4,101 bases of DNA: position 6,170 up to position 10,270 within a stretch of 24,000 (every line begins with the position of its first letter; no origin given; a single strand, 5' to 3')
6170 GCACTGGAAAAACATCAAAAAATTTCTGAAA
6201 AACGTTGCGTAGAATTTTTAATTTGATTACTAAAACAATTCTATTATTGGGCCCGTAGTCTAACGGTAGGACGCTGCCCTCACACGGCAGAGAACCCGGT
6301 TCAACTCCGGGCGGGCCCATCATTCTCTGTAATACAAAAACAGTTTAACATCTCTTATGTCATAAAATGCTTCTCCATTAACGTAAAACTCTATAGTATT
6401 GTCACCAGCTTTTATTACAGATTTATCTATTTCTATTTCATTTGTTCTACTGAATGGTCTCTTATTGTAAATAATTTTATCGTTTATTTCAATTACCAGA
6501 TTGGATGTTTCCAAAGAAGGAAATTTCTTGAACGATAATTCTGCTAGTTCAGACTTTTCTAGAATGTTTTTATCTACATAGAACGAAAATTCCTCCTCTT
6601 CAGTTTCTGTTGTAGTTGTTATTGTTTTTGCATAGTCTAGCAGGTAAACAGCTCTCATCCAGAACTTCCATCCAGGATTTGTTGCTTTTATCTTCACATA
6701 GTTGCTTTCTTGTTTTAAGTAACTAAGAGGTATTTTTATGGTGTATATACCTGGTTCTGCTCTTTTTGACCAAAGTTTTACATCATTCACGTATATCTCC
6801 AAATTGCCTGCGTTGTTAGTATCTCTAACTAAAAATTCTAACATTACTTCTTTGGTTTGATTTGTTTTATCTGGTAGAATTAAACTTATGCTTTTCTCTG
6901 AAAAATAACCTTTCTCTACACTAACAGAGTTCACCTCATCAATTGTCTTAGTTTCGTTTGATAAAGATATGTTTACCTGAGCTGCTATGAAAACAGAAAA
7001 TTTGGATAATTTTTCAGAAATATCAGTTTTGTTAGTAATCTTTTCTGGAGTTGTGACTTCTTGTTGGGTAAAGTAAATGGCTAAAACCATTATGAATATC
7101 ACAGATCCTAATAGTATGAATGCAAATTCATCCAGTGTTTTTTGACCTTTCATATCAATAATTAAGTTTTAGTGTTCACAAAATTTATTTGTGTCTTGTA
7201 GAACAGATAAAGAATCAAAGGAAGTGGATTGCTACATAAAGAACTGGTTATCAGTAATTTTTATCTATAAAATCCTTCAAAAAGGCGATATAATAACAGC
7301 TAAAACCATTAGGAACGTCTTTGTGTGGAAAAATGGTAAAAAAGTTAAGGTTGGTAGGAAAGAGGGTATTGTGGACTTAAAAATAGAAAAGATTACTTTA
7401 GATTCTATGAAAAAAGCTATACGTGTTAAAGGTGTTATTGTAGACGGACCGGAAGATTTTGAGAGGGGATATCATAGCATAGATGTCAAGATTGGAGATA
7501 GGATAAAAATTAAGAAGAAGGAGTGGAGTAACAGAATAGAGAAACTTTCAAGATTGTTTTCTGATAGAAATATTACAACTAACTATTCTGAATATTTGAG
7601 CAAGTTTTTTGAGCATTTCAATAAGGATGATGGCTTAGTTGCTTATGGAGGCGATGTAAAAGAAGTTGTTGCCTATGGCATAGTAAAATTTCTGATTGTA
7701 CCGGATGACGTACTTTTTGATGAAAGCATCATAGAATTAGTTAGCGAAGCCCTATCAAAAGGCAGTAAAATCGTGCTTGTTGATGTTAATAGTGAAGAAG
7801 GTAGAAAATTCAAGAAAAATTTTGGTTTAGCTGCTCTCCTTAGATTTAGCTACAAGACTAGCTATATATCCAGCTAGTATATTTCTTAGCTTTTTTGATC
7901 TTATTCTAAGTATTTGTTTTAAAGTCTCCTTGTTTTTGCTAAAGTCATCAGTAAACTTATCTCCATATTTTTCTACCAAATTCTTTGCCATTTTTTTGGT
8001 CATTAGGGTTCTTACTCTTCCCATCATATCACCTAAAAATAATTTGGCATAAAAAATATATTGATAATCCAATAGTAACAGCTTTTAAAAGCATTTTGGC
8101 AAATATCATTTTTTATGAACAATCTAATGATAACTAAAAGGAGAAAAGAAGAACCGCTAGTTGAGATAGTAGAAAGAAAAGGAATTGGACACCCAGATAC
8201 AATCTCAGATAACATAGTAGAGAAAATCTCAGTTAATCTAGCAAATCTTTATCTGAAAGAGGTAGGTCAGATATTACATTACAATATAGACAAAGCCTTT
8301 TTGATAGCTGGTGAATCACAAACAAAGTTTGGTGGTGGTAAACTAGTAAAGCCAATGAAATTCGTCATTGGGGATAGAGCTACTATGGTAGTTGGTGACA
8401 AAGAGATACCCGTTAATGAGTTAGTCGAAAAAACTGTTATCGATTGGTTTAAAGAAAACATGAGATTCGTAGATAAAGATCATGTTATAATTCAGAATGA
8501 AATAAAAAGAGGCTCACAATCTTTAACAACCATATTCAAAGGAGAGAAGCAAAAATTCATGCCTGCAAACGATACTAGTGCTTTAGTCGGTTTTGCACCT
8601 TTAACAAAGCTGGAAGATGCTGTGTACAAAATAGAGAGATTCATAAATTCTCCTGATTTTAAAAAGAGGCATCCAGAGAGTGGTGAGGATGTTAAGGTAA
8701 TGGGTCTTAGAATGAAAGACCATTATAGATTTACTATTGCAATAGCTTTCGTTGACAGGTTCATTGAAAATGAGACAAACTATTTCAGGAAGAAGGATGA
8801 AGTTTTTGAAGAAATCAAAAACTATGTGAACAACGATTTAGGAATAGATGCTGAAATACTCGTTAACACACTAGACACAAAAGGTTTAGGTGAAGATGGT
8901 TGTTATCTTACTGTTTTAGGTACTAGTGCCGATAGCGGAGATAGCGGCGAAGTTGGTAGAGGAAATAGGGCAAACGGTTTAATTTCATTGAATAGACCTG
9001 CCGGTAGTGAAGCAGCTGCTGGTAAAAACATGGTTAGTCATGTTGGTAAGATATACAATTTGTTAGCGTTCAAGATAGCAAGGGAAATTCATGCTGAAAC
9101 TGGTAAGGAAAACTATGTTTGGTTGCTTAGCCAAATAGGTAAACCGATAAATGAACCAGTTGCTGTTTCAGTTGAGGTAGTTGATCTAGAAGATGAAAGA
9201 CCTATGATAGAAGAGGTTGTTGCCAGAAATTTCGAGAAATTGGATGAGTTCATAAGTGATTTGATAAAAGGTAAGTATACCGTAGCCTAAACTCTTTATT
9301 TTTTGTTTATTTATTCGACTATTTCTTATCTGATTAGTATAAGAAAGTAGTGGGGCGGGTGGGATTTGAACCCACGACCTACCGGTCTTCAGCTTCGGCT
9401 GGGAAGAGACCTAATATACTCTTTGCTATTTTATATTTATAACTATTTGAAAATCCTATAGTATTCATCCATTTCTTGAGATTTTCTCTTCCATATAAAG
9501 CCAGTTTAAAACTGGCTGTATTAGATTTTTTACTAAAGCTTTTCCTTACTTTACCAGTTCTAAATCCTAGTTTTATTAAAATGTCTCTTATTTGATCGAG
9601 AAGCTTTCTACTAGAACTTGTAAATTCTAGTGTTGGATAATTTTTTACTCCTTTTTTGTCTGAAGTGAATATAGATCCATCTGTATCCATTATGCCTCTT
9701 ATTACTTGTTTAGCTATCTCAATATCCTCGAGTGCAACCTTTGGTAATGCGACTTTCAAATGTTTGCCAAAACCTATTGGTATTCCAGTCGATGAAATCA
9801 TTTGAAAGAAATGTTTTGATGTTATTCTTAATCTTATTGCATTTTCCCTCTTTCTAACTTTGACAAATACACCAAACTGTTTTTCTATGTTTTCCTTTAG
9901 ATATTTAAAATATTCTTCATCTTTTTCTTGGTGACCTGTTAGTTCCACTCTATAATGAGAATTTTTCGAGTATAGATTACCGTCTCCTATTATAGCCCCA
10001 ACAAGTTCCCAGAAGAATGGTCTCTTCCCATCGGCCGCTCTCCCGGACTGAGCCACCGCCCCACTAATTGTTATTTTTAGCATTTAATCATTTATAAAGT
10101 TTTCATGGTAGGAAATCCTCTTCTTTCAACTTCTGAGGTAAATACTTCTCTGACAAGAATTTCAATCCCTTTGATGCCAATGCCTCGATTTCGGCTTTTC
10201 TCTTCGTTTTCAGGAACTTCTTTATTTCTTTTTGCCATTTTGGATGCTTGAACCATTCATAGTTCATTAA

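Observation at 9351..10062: tRNA-Phe(GAA) split at non-canonical position 30/31 by a 638-nt BHB intron that encodes a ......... homing endonuclease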

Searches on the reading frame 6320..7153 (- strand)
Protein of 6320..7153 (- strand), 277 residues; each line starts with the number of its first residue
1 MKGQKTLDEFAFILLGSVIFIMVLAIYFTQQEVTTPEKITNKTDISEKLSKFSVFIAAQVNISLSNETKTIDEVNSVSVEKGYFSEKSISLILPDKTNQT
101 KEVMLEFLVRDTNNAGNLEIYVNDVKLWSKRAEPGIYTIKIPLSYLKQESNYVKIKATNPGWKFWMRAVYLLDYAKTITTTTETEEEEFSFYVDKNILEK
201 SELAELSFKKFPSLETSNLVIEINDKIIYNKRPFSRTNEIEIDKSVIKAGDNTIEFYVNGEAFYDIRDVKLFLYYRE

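Call 57: search_protein_families(library=pfam, proteins=[window:6320-7153:-], max_evalue=0.00001)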
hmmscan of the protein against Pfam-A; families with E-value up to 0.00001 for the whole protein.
window:6320-7153:- (277 aa): 1 family
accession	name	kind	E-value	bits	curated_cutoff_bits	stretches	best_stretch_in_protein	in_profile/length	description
PF14683.12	CBM-like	-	9.8e-06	26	27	0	216-259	102-143/160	Polysaccharide lyase family 4, domain III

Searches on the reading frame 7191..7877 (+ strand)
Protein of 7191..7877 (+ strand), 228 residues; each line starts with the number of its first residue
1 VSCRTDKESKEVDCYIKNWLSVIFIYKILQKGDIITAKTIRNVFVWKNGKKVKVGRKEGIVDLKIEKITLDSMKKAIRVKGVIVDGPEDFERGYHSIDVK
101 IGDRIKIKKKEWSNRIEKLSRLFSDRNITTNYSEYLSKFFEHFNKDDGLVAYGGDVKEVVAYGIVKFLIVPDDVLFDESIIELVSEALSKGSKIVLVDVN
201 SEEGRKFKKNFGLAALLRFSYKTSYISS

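Call 57: search_protein_families(library=pfam, proteins=[window:7191-7877:+], max_evalue=0.00001)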
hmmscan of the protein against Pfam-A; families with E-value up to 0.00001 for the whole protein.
window:7191-7877:+ (228 aa): 2 families
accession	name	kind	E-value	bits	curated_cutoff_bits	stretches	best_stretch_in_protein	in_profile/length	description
PF03463.20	eRF1_1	-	1.4e-12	48.1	23.8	1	9-114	13-113/123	eRF1 domain 1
PF03465.20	eRF1_3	-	1.8e-12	48.1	25.8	1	133-220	5-105/106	eRF1 domain 3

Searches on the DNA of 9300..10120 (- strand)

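Call 35: search_rna_families(sources=[L006, L011, L012, L025, L029, L030, L031, L033, L042, L045, L050, L054, L056, L058, L061, L063, L072, L073, L077, L080], threshold=gathering)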
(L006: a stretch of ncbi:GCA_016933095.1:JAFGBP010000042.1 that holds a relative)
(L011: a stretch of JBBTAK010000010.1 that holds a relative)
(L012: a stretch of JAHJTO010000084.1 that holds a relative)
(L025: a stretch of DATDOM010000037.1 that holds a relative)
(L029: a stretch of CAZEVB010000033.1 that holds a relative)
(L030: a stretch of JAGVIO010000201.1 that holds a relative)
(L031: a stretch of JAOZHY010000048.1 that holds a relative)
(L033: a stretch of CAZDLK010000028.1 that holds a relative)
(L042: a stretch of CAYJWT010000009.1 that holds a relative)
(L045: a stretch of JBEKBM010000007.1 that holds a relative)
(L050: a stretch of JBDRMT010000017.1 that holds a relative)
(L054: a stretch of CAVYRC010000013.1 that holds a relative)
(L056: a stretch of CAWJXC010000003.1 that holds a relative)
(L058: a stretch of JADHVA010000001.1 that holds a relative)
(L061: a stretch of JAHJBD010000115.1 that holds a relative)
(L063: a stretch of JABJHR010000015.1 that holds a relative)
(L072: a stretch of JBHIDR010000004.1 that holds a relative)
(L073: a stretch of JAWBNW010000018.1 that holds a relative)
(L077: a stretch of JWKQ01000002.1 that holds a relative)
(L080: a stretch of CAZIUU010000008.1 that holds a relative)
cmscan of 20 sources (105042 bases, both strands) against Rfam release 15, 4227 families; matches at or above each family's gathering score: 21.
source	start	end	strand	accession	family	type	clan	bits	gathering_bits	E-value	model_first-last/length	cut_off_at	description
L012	4191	5576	-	RF02540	LSU_rRNA_archaea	Gene; rRNA;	CL00112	733.8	50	2.3e-229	1791-2987/2987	5'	Archaeal large subunit ribosomal RNA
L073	3182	3252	-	RF00005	tRNA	Gene; tRNA;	CL00001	68.9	29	1e-12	1-71/71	no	tRNA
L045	1990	2063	-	RF00005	tRNA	Gene; tRNA;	CL00001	65.4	29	9.2e-12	1-71/71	no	tRNA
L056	2133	2206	-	RF00005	tRNA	Gene; tRNA;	CL00001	65.4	29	9.2e-12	1-71/71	no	tRNA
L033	123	196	-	RF00005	tRNA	Gene; tRNA;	CL00001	59.5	29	3.9e-10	1-71/71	no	tRNA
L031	1774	1847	-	RF00005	tRNA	Gene; tRNA;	CL00001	56.6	29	2.6e-09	1-71/71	no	tRNA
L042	1814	1939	+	RF00005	tRNA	Gene; tRNA;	CL00001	51.7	29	5.6e-08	1-71/71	no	tRNA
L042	328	462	+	RF00005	tRNA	Gene; tRNA;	CL00001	49.1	29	3e-07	1-71/71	no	tRNA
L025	3652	3762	-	RF00005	tRNA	Gene; tRNA;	CL00001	48.8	29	3.5e-07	1-71/71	no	tRNA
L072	4934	5019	-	RF00005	tRNA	Gene; tRNA;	CL00001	47.7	29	6.9e-07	1-71/71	no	tRNA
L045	4457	4560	+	RF00005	tRNA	Gene; tRNA;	CL00001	46.4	29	1.6e-06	1-71/71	no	tRNA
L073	3824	3921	-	RF00005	tRNA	Gene; tRNA;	CL00001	45.7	29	2.5e-06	1-71/71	no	tRNA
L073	3087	3173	+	RF00005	tRNA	Gene; tRNA;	CL00001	45.7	29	2.5e-06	1-71/71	no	tRNA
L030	2430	2525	-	RF00005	tRNA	Gene; tRNA;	CL00001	42.2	29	2.3e-05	1-71/71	no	tRNA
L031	3149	3252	+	RF00005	tRNA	Gene; tRNA;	CL00001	40.5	29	6.7e-05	1-71/71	no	tRNA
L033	4260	4363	+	RF00005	tRNA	Gene; tRNA;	CL00001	38.8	29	0.0002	1-71/71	no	tRNA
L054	3192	3295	+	RF00005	tRNA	Gene; tRNA;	CL00001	36.8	29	0.00071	1-71/71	no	tRNA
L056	3136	3239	+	RF00005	tRNA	Gene; tRNA;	CL00001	36.7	29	0.00074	1-71/71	no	tRNA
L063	3124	3272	-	RF00005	tRNA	Gene; tRNA;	CL00001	33.1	29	0.0075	1-71/71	no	tRNA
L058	3167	3290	+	RF00005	tRNA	Gene; tRNA;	CL00001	32.8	29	0.0089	4-67/71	no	tRNA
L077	3318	3378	-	RF00005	tRNA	Gene; tRNA;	CL00001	29.2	29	0.086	1-71/71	no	tRNA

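Call 47: search_rna_families(source=window, start=9300, end=10120, threshold=evalue, max_evalue=10)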
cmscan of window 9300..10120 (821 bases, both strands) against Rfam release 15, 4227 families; matches with E-value up to 10: 15.
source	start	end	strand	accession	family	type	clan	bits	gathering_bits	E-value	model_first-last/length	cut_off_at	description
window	9441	9520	-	RF01644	ceN59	Gene; snRNA; snoRNA; HACA-box;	-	22.7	50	0.33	1-137/137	no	Caenorhabditis snoRNA ceN59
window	9562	9622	+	RF04352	Plastid-psbA-4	Cis-reg;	CL00153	22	56.8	0.45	1-61/61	no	Plastid-psbA-4 3UTR RNA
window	9350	9396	+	RF04354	Plastid-ycf2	Cis-reg;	-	19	65.7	0.45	1-75/75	no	Plastid-ycf2 5UTR RNA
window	9611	9662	-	RF01288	snoR31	Gene; snRNA; snoRNA; CD-box;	-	17.3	44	8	1-93/93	no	Small nucleolar RNA snoR31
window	9744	9817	+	RF01026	MIR828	Gene; miRNA;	-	16.8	69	4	1-115/115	no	MIR828 microRNA precursor family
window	9348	9396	-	RF00023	tmRNA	Gene;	CL00001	16.7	47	0.00015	1-374/374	no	transfer-messenger RNA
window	9352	9396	-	RF01684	mascRNA-menRNA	Gene;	-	16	42.5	3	1-56/56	no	MALAT1-associated small cytoplasmic RNA/MEN beta RNA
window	9746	9870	+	RF02412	snoR144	Gene; snRNA; snoRNA; HACA-box;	-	15.9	100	3.2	1-145/145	no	Small nucleolar RNA snoR144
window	9899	9928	-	RF01526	ceN106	Gene; snRNA; snoRNA; CD-box;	-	15.8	60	3.2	1-77/77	no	C. elegans snoRNA ceN106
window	9855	10017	-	RF02792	sRNA162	Gene; antisense;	-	15.7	78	4.7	1-190/190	no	Archaeal Small RNA 162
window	9537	9637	+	RF00657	mir-184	Gene; miRNA;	-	14.4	54.1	4.1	1-86/86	no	mir-184 microRNA precursor family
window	9359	9375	+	RF04351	Plastid-psbl-rps4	Cis-reg;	-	13.9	68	8.8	9-25/53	no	Plastid-psbl-rps4 3UTR RNA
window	9845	9897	-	RF03149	RAGATH-12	Gene; sRNA;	-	13.7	75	8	1-78/78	no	RAGATH-12 RNA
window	9578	9646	+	RF02694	RalA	Gene; sRNA;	-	12.5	170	5.6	55-132/179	no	RalR antitoxin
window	9300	9410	-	RF04321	tmRNA_permuted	Gene;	-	12.1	47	4.8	1-87/213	3'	permuted transfer-messenger RNA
